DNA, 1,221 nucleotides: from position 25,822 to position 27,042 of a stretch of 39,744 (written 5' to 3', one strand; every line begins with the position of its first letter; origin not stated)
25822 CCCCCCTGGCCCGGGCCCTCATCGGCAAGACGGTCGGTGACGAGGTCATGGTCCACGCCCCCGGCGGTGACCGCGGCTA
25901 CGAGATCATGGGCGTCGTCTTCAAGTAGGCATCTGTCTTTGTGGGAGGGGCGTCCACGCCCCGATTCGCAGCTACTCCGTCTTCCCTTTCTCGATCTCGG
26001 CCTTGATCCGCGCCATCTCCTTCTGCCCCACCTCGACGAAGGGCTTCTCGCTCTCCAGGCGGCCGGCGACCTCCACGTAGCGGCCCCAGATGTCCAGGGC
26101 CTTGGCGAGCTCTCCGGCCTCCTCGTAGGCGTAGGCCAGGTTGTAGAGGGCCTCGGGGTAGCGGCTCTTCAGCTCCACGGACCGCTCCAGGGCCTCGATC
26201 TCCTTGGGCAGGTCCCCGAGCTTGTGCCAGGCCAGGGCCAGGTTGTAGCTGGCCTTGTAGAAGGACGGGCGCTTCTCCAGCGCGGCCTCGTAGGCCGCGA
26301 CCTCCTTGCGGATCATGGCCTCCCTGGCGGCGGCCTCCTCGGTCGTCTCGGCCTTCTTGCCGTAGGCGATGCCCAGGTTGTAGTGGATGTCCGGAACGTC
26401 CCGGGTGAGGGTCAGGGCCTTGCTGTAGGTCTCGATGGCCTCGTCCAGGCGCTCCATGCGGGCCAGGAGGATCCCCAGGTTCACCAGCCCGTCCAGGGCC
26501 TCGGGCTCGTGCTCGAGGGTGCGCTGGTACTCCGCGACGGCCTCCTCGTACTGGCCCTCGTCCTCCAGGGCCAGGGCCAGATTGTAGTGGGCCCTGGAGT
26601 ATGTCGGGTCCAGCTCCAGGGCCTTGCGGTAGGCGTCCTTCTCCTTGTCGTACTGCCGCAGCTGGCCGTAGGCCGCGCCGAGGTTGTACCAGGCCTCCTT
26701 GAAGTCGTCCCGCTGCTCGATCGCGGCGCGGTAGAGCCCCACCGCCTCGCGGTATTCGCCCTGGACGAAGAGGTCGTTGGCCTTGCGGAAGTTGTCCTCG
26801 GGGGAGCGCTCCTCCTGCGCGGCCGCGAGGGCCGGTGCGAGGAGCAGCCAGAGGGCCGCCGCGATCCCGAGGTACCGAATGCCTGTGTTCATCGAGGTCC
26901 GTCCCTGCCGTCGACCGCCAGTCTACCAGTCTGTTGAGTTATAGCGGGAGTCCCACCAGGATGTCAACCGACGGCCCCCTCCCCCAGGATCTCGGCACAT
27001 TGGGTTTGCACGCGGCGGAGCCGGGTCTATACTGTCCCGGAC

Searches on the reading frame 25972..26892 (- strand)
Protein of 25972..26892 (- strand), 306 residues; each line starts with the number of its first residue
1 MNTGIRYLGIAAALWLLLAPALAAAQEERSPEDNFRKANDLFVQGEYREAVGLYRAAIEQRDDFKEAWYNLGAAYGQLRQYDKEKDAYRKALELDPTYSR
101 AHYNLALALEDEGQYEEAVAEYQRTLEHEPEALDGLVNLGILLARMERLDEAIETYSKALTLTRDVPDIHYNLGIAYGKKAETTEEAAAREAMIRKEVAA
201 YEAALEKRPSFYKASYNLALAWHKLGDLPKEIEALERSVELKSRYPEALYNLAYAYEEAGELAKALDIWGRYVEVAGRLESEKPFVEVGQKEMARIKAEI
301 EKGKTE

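Call 47: search_protein_families(library=pfam, proteins=[window:25972-26892:-], max_evalue=0.0001)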
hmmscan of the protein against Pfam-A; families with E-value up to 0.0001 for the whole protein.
window:25972-26892:- (306 aa): 22 families
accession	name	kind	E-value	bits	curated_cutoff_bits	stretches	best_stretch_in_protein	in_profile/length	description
PF13414.12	TPR_11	-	2.6e-40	136.2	26.8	4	148-180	9-41/42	TPR repeat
PF00515.34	TPR_1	-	5.4e-36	121.4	27.8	3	66-98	2-34/34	Tetratricopeptide repeat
PF13431.12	TPR_17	-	1.7e-32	109.4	24.4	1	87-119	1-33/34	Tetratricopeptide repeat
PF07719.23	TPR_2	-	5.3e-30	101.5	27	2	100-131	2-33/34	Tetratricopeptide repeat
PF13432.12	TPR_16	-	6.3e-27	94.1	32.7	3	103-164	1-62/65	Tetratricopeptide repeat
PF13181.12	TPR_8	-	1.7e-23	81.1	25.7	1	66-97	2-33/34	Tetratricopeptide repeat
PF13424.12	TPR_12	-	4.1e-17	62.6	30.1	1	136-183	6-54/77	Tetratricopeptide repeat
PF14559.12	TPR_19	-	2e-16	60.5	25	2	111-170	3-62/68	Tetratricopeptide repeat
PF13428.12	TPR_14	-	2e-15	56.2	23.5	0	66-106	2-42/44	Tetratricopeptide repeat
PF13174.12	TPR_6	-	5.5e-15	55.3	26.3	0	247-274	1-28/33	Tetratricopeptide repeat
PF13176.12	TPR_7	-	1.3e-12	47.1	27.9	0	136-168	2-34/36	Tetratricopeptide repeat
PF23914.1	TPR_CcmH_CycH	-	5e-10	39.9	42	1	55-162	40-150/158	Cytochrome c-type biogenesis protein H TPR domain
PF12895.13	ANAPC3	-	8e-10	39.3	27.2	0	24-83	16-74/82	Anaphase-promoting complex, cyclosome, subunit 3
PF24575.1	TPR_Slam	-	2.4e-09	38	35.2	0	101-141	49-89/104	Surface lipoprotein assembly modifier, N-terminal TPR repeats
PF13374.12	TPR_10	-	6.4e-08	32.8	27.5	0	136-165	5-34/42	Tetratricopeptide repeat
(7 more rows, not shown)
